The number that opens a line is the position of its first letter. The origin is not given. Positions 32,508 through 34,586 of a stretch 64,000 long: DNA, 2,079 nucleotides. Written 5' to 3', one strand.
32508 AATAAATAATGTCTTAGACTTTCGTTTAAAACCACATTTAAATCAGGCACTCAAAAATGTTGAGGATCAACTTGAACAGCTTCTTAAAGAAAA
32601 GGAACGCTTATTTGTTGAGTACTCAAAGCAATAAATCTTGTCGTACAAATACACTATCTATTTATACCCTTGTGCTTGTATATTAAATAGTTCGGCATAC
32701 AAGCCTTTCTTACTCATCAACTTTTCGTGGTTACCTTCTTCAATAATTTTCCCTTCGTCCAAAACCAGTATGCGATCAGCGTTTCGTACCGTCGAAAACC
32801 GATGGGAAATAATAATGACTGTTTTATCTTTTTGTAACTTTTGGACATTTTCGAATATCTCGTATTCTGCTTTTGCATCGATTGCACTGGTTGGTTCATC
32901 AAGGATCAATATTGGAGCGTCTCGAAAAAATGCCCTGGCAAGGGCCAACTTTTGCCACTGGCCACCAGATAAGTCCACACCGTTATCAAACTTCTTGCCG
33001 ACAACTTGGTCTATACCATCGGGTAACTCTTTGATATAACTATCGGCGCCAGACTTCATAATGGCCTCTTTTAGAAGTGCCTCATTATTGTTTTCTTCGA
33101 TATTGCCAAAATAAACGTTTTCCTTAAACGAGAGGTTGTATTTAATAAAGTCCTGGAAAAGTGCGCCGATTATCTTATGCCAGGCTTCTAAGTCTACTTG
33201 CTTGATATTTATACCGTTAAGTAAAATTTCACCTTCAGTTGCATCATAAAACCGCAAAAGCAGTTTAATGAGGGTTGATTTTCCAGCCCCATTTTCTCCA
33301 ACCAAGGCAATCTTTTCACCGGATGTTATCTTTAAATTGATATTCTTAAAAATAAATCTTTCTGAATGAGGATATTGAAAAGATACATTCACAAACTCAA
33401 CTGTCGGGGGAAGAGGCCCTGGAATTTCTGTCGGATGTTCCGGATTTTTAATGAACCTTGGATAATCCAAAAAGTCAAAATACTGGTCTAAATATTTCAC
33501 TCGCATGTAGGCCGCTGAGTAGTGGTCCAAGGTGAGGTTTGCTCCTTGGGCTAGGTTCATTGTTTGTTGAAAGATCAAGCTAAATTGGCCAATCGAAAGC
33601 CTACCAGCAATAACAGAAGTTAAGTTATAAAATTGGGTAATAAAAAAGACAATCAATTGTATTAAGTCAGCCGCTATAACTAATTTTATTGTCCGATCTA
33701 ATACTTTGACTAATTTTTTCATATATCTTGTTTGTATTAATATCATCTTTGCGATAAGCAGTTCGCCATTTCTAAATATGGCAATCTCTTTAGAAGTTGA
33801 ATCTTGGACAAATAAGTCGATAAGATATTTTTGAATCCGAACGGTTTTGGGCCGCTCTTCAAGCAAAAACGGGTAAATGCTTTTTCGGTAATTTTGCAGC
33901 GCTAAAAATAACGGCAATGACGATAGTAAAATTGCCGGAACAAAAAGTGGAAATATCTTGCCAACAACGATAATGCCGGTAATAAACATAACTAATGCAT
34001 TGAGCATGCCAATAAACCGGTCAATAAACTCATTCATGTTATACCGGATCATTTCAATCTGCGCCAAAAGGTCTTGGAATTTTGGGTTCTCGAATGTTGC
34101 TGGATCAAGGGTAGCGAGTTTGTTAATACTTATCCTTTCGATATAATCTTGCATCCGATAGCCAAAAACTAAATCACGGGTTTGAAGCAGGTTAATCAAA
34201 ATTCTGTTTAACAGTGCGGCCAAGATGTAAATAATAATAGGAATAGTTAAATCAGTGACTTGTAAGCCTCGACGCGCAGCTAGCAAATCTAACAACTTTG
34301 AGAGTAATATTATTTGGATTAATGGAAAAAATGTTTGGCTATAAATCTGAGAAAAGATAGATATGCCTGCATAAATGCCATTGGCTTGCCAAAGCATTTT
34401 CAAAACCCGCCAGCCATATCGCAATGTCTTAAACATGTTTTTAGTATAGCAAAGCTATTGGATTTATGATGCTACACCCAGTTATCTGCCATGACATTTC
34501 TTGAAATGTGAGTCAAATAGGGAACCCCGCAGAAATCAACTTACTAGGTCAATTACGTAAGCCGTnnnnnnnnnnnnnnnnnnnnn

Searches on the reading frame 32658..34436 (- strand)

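Call 62: search_protein_families(library=pfam, proteins=[window:32658-34436:-], max_evalue=0.0001)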
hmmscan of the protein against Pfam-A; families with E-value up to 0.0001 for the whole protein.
window:32658-34436:- (592 aa): 3 families
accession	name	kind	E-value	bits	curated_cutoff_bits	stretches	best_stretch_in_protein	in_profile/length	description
PF00005.33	ABC_tran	-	1.8e-33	116.5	25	1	363-517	1-137/137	ABC transporter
PF02463.25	SMC_N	-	6.9e-09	35.9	40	1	488-557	136-209/220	RecF/RecN/SMC N terminal domain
PF13304.12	AAA_21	-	2e-08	35.1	27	0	377-397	3-23/304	AAA domain, putative AbiEii toxin, Type IV TA system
